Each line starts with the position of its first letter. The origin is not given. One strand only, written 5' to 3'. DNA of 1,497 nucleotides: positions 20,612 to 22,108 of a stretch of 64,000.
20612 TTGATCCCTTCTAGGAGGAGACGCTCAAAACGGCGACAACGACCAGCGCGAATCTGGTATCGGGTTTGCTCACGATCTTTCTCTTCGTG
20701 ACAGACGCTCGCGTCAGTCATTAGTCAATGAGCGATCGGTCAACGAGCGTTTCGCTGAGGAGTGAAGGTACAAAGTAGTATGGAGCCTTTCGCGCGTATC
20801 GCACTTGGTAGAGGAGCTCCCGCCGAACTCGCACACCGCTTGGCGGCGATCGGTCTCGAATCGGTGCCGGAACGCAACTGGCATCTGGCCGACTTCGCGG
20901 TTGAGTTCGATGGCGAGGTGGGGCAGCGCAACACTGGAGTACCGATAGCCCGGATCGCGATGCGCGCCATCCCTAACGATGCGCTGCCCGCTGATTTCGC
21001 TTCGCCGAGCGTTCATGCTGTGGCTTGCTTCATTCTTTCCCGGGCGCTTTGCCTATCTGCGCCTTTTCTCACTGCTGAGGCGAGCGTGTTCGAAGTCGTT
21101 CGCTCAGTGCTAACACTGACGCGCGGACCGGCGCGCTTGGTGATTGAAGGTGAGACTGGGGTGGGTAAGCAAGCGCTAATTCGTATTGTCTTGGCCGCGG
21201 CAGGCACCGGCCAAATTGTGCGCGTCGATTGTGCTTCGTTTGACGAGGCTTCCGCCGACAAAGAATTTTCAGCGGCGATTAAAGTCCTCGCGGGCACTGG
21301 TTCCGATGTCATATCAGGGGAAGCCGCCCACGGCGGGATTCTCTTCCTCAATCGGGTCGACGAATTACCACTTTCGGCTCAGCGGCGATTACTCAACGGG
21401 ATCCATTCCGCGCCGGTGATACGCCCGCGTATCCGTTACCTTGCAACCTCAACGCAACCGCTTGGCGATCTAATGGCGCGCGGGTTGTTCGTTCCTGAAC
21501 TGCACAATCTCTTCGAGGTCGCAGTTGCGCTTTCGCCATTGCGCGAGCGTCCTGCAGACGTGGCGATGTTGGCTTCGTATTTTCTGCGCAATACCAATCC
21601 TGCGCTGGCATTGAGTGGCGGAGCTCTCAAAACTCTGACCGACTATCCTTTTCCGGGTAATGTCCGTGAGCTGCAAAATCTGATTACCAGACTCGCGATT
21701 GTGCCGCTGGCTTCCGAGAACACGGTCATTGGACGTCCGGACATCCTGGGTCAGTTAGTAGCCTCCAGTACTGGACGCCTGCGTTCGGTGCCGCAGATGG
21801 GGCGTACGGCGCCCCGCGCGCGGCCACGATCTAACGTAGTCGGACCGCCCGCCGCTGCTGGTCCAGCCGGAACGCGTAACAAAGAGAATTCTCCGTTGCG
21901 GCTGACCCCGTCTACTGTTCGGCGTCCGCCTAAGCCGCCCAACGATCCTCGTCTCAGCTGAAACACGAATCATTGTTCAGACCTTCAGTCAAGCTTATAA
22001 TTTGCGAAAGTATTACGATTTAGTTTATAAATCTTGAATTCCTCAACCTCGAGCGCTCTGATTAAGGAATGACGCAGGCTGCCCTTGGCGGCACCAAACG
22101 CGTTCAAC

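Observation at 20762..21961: Degenerate sigma54-activator-like AAA+ protein (no GAFTGA, no HTH, no receiver) divergently paired with the EPS operon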

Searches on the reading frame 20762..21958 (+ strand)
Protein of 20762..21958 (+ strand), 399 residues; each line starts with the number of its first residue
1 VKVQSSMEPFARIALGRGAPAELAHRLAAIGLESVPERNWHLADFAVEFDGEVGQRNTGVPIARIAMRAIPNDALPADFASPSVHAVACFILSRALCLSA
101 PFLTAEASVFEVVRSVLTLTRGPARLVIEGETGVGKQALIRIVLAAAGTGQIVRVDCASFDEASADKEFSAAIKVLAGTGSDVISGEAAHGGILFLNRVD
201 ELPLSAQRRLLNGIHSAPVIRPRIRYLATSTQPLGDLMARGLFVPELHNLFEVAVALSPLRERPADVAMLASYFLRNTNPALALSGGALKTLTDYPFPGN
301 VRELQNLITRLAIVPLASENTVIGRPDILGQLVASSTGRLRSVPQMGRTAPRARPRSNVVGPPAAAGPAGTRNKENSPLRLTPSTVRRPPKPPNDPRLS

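Call 3: search_protein_families(library=pfam, proteins=[window:20762-21958:+], max_evalue=1)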
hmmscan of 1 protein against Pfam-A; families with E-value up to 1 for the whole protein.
window:20762-21958:+ (399 aa): 3 families
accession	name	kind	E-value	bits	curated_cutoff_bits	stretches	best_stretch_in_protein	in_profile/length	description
PF25601.1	AAA_lid_14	-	2.9e-13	49.9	27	1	261-315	1-60/87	AAA+ ATPase lid domain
PF00158.32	Sigma54_activat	-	1.4e-10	41.5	20.2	1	106-217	5-120/168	Sigma-54 interaction domain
PF14532.12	Sigma54_activ_2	-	2.9e-05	24.8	25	1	119-257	17-135/138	Sigma-54 interaction domain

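Call 4: search_protein_families(library=ncbifam, proteins=[window:20762-21958:+], max_evalue=1)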
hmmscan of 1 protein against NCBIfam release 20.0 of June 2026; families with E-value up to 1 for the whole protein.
window:20762-21958:+ (399 aa): 26 families (the best 25 are shown)
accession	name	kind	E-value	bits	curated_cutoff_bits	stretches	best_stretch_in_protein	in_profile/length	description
TIGR02329.1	propionate_PrpR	equivalog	1.8e-26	92.9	499.2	1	105-331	217-465/526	propionate catabolism operon regulatory protein PrpR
NF003451.0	PRK05022.1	equivalog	1.7e-24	86.5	476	1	122-320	212-428/512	nitric oxide reductase transcriptional regulator NorR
NF008469.0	PRK11361.1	equivalog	2.2e-22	79.4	714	1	102-328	145-386/461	acetoacetate metabolism transcriptional regulator AtoC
NF050807.1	TransRegFlbDCaul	equivalog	6.8e-22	77.9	750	1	98-320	116-354/454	sigma-54-dependent transcriptional regulator FlbD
NF011953.0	PRK15424.1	equivalog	3e-21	75.6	703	1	106-329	224-478/538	propionate catabolism operon regulatory protein PrpR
TIGR01817.1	nifA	equivalog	3.4e-21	75.6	528.85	1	107-358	203-468/534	nif-specific transcriptional activator NifA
TIGR01818.1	ntrC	equivalog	1.1e-20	73.9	558.6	1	108-335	142-384/463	nitrogen regulation protein NR(I)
NF051870.1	NAssimRespRegNtrX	equivalog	1.4e-20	73.7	600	1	106-325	144-378/452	nitrogen assimilation response regulator NtrX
TIGR02915.1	PEP_resp_reg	equivalog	1.5e-20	73.5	502.6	1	102-315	141-372/445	PEP-CTERM-box response regulator transcription factor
NF038308.1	RNA_repair_RtcR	equivalog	3.7e-19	69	650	1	112-334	195-433/530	RNA repair transcriptional activator RtcR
NF041552.1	TF_PrdR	equivalog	1.9e-18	66.1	795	1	121-315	288-500/577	sigma-54 dependent transcriptional regulator PrdR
NF008485.2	PRK11388.1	equivalog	1.5e-17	63.2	551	1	114-329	346-572/643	dihydroxyacetone kinase operon transcriptional regulator DhaR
TIGR02974.1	phageshock_pspF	equivalog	8.8e-17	61.3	443.55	1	111-312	13-230/336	phage shock protein operon transcriptional activator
NF008176.1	PRK10923.1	equivalog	1.5e-15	56.8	620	1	107-323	145-379/469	nitrogen regulation protein NR(I)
NF041906.1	V4R_TF_MobR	exception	3e-15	55.7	999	1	125-314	257-464/544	phenol degradation transcriptional regulator MobR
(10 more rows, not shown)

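Call 5: search_solved_structures(query=window:20762-21958:+, max_evalue=0.01, show_alignments=3)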
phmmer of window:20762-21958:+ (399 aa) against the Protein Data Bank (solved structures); distinct sequences matched with E-value up to 0.01: 36.
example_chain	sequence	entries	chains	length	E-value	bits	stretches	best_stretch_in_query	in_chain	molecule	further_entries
1ny6_A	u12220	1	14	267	4.6e-18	69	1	109-325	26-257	transcriptional regulator (NtrC family)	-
4ly6_A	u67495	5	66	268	4.7e-18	69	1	109-325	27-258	Transcriptional regulator (NtrC family)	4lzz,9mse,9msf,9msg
3m0e_A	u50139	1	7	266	6.3e-18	68.6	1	109-325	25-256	Transcriptional regulator (NtrC family)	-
4l4u_A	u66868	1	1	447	1.4e-17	67.4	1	109-327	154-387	Transcriptional regulator (NtrC family)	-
1ny5_A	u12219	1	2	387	1.5e-17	67.4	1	109-324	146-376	transcriptional regulator (NtrC family)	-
1ojl_A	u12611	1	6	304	1.9e-16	63.7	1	114-317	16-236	TRANSCRIPTIONAL REGULATORY PROTEIN ZRAR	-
3dzd_A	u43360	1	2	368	3.9e-16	62.7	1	102-314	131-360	Transcriptional regulator (NtrC family)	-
6iy8_A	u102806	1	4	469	7.4e-16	61.8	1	108-315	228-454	Positive regulator CapR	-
9qq6_C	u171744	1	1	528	2.6e-15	60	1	110-323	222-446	Nif-specific regulatory protein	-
6jdi_A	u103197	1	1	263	2.8e-15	59.9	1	113-314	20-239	Nitrogen assimilation regulatory protein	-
6jdl_A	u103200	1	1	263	2.8e-15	59.9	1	113-314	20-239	Nitrogen assimilation regulatory protein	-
7ejw_C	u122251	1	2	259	5e-15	59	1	113-314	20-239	Transcriptional regulator FleQ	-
5exp_A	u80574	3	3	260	5e-15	59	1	113-314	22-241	Transcriptional regulator FleQ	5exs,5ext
6j7e_A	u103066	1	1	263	5.2e-15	59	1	113-314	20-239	Nitrogen assimilation regulatory protein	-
4qnm_A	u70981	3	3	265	1e-14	58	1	108-311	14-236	Psp operon transcriptional activator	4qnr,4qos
5exx_A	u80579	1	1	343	1.2e-14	57.8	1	113-314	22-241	Transcriptional regulator FleQ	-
7v2b_A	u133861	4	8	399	3.2e-14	56.4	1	124-314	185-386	VpsR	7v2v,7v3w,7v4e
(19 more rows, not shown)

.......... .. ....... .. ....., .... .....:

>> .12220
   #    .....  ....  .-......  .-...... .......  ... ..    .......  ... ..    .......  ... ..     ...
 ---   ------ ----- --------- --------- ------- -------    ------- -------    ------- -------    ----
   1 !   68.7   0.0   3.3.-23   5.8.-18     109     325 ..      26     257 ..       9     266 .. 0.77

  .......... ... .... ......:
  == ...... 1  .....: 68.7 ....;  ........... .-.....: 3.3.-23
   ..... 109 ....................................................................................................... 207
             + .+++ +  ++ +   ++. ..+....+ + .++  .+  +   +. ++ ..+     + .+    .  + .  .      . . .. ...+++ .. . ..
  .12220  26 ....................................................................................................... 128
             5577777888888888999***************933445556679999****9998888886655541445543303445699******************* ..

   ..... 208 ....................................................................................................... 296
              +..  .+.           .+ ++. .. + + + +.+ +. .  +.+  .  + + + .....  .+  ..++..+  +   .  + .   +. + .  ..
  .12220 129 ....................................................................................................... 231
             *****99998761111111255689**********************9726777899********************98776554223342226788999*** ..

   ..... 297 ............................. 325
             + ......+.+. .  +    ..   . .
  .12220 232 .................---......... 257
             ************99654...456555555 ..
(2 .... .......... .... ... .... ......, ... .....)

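Call 10: find_homologous_proteins(query=window:20762-21958:+, max_evalue=0.001)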
Query window:20762-21958:+ (399 aa): 512 proteins with E <= 0.001 among 8000 candidates; the best 120 are listed.
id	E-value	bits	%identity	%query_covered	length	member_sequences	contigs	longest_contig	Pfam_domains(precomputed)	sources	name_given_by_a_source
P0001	1.8e-248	842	100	98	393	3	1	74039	PF00158.33,PF25601.2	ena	-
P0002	2.8e-210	716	86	98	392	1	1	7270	PF00158.33,PF25601.2,PF14532.13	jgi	jgi:DNA-binding NtrC family response regulator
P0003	5.7e-201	686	83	95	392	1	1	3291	PF00158.33,PF25601.2,PF14532.13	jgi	-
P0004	2.9e-200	684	81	98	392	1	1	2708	PF00158.33,PF25601.2,PF14532.13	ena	-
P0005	4.7e-200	683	83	98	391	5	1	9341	PF00158.33,PF25601.2,PF14532.13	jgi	jgi:DNA-binding NtrC family response regulator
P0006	8.8e-186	636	78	97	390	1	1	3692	PF00158.33,PF25601.2,PF14532.13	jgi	jgi:hypothetical protein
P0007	1.3e-180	619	75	95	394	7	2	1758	PF00158.33,PF25601.2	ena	-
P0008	9.0e-180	616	73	100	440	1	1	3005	PF00158.33,PF25601.2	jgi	jgi:Sigma-54 interaction domain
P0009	7.8e-175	600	74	98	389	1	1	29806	PF00158.33,PF25601.2,PF14532.13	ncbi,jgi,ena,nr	ncbi:MAG TPA: sigma 54-interacting transcriptional regulator [Candidatus Binataceae bacterium]|nr:si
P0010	2.8e-156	539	89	71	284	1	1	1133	PF00158.33,PF25601.2,PF14532.13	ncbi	ncbi:MAG: sigma 54-interacting transcriptional regulator, partial [Gammaproteobacteria bacterium]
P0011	1.5e-146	507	64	98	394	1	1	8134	PF00158.33,PF25601.2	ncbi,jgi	ncbi:MAG: sigma 54-interacting transcriptional regulator [Candidatus Binataceae bacterium]|jgi:DNA-b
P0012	7.5e-137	475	66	87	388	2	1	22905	PF00158.33,PF25601.2,PF13191.13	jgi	jgi:DNA-binding NtrC family response regulator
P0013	7.3e-129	449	59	98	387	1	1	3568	PF00158.33,PF25601.2,PF14532.13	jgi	jgi:DNA-binding NtrC family response regulator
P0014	1.9e-127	444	59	98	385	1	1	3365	PF00158.33,PF25601.2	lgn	-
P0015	5.9e-127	442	62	89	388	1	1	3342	PF00158.33,PF25601.2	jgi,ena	-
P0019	7.2e-65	238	39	97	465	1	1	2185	PF00158.33,PF25601.2,PF02954.26,PF14532.13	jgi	jgi:DNA-binding NtrC family response regulator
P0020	4.5e-64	235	42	82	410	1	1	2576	PF00158.33,PF25601.2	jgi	jgi:DNA-binding NtrC family response regulator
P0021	2.1e-61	227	41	87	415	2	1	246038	PF00158.33,PF25601.2,PF14532.13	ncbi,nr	ncbi:MAG: sigma-54-dependent Fis family transcriptional regulator [Candidatus Binataceae bacterium]|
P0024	2.3e-47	180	37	82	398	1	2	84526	PF00158.33,PF25601.2,PF14532.13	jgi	jgi:DNA-binding NtrC family response regulator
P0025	8.1e-47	179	36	84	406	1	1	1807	PF00158.33,PF25601.2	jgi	jgi:DNA-binding NtrC family response regulator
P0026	1.7e-46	177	35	89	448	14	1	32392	PF00158.33,PF25601.2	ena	-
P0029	1.1e-43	168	40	77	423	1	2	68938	PF00158.33,PF25601.2,PF14532.13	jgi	jgi:DNA-binding NtrC family response regulator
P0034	3.1e-36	144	36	65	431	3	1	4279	PF00158.33,PF25601.2,PF14532.13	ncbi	-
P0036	3.4e-33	134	30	85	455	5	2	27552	PF00158.33,PF25601.2,PF14532.13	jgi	jgi:transcriptional regulator of acetoin/glycerol metabolism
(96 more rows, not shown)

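Call 14: find_encoding_contigs(protein=P0009, flank=10000, max_places=3)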
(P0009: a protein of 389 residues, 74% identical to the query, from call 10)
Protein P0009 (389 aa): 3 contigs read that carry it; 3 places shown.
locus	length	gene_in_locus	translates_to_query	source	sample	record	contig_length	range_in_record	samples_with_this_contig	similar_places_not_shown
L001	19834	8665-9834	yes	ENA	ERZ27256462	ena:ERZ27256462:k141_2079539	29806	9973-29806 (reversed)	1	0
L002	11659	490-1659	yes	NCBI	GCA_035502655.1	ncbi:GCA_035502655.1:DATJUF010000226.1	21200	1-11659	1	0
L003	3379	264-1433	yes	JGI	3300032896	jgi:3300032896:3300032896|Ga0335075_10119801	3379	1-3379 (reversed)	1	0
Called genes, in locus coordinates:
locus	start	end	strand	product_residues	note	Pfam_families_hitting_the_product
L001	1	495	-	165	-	?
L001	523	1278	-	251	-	PF21711:DCTN5 (faint), PF25084:LbH_EIF2B (faint), PF25087:GMPPB_C (faint), PF00132:Hexapep (weak), PF14602:Hexapep_2 (weak)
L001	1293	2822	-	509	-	PF01943:Polysacc_synt, PF13440:Polysacc_synt_3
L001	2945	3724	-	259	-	PF00483:NTP_transferase, PF12804:NTP_transf_3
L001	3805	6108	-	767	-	PF02706:Wzz, PF13807:GNVR (weak), PF13614:AAA_31 (weak)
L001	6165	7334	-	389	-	PF02563:Poly_export, PF10531:SLBB (weak), PF22461:SLBB_2 (weak)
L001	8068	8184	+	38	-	-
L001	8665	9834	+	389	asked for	PF00158:Sigma54_activat, PF14532:Sigma54_activ_2 (weak), PF25601:AAA_lid_14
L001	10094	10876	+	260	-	PF00106:adh_short, PF08659:KR, PF13561:adh_short_C2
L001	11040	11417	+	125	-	PF18911:PKD_4, PF00801:PKD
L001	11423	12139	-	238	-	PF00106:adh_short, PF13561:adh_short_C2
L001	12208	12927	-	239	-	PF00484:Pro_CA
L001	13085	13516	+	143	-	PF00515:TPR_1 (faint), PF07719:TPR_2 (faint), PF13428:TPR_14 (faint), PF13432:TPR_16 (weak)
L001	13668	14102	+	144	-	-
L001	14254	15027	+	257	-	PF00106:adh_short, PF08659:KR, PF13561:adh_short_C2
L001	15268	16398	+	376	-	PF02771:Acyl-CoA_dh_N, PF02770:Acyl-CoA_dh_M, PF00441:Acyl-CoA_dh_1, PF08028:Acyl-CoA_dh_2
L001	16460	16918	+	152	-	PF01575:MaoC_dehydratas (weak), PF13452:FAS1_DH_region, PF22622:MFE-2_hydrat-2_N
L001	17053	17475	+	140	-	PF01575:MaoC_dehydratas, PF13452:FAS1_DH_region (weak)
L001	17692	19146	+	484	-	PF03065:Glyco_hydro_57, PF12055:DUF3536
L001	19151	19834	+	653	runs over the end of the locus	PF16177:ACAS_N, PF00501:AMP-binding, PF13193:AMP-binding_C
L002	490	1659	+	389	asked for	PF00158:Sigma54_activat, PF14532:Sigma54_activ_2 (weak), PF25601:AAA_lid_14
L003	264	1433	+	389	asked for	PF00158:Sigma54_activat, PF14532:Sigma54_activ_2 (weak), PF25601:AAA_lid_14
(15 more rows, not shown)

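Call 15: find_encoding_contigs(protein=P0012, flank=10000, max_places=3)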
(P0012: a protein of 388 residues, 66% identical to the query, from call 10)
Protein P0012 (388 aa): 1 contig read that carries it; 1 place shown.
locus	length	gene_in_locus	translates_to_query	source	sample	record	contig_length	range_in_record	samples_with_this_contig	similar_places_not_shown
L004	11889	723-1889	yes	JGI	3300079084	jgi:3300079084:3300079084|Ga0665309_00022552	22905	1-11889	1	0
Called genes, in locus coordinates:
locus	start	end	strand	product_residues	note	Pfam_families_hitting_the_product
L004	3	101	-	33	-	?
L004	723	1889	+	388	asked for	PF00158:Sigma54_activat, PF13191:AAA_16 (faint), PF25601:AAA_lid_14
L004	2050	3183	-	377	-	PF04909:Amidohydro_2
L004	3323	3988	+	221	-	PF13500:AAA_26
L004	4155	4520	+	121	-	-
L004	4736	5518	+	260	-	PF00106:adh_short, PF08659:KR, PF13561:adh_short_C2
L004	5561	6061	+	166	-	PF18911:PKD_4, PF00801:PKD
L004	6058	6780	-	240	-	PF00106:adh_short, PF13561:adh_short_C2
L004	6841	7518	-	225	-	PF00484:Pro_CA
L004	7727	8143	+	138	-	-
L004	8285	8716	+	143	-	-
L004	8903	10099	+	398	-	PF01266:DAO (faint), PF01494:FAD_binding_3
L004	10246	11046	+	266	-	PF00106:adh_short, PF08659:KR, PF13561:adh_short_C2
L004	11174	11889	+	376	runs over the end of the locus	PF02771:Acyl-CoA_dh_N, PF02770:Acyl-CoA_dh_M, PF00441:Acyl-CoA_dh_1, PF08028:Acyl-CoA_dh_2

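Call 16: find_encoding_contigs(protein=P0011, flank=10000, max_places=3)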
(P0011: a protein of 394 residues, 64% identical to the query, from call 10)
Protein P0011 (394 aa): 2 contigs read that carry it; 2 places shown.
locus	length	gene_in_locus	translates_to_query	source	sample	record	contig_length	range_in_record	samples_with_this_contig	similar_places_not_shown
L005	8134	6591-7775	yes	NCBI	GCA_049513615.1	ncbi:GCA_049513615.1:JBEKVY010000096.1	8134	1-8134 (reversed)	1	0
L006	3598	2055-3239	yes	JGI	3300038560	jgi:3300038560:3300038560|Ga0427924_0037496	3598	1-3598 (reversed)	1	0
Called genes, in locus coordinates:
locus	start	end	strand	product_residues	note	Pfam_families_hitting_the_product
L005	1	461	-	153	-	PF03886:ABC_trans_aux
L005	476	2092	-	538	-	PF02470:MlaD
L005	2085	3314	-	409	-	PF04403:PqiA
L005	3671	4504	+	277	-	PF14342:DUF4396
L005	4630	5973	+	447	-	PF07646:Kelch_2 (faint), PF13964:Beta-prop_Calicin (faint), PF24681:Kelch_KLHDC2_KLHL20_DRC7 (weak), PF24981:Beta-prop_ATRN-LZTR1, PF01344:Kelch_1 (faint), PF07250:Glyoxal_oxid_N (faint), PF13415:Beta-prop_FBX42, PF13418:Beta-prop_TYW4 (faint)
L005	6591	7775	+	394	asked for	PF00158:Sigma54_activat, PF25601:AAA_lid_14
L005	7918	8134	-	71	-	PF04909:Amidohydro_2 (weak)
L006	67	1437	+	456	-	PF01344:Kelch_1 (faint), PF07646:Kelch_2 (faint), PF13415:Beta-prop_FBX42 (faint), PF13418:Beta-prop_TYW4 (faint), PF13964:Beta-prop_Calicin (faint), PF24681:Kelch_KLHDC2_KLHL20_DRC7 (weak), PF24981:Beta-prop_ATRN-LZTR1, PF07250:Glyoxal_oxid_N (faint)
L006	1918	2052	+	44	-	-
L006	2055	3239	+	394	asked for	PF00158:Sigma54_activat, PF25601:AAA_lid_14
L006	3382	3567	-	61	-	PF04909:Amidohydro_2 (weak)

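Call 17: find_encoding_contigs(protein=P0021, flank=10000, max_places=2)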
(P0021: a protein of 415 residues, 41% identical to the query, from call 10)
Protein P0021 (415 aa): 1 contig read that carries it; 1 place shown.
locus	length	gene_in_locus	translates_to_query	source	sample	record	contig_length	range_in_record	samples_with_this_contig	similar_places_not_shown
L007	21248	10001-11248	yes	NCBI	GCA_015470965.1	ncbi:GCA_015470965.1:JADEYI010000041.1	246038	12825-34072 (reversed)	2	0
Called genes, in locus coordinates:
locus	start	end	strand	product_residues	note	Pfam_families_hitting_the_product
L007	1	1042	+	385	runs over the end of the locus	PF02771:Acyl-CoA_dh_N, PF02770:Acyl-CoA_dh_M, PF00441:Acyl-CoA_dh_1, PF08028:Acyl-CoA_dh_2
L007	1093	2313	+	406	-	PF00534:Glycos_transf_1, PF13692:Glyco_trans_1_4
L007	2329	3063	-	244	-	PF13350:Y_phosphatase3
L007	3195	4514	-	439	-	PF07690:MFS_1, PF12832:MFS_1_like, PF07690:MFS_1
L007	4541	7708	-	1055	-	PF00873:ACR_tran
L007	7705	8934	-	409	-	PF25917:BSH_RND, PF25973:BSH_CzcB, PF25876:HH_MFP_RND, PF25944:Beta-barrel_RND, PF25954:Beta-barrel_RND_2 (weak), PF25967:RND-MFP_C, PF25989:YknX_C (weak)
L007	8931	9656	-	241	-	-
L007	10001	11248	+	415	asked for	PF00158:Sigma54_activat (weak), PF14532:Sigma54_activ_2 (faint), PF25601:AAA_lid_14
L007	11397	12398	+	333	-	PF00296:Bac_luciferase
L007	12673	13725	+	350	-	PF08240:ADH_N, PF00107:ADH_zinc_N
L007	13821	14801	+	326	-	PF08240:ADH_N, PF00107:ADH_zinc_N, PF13602:ADH_zinc_N_2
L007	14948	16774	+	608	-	PF01734:Patatin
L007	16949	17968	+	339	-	PF02547:Queuosine_synth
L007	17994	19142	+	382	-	PF01702:TGT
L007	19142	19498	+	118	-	PF02699:YajC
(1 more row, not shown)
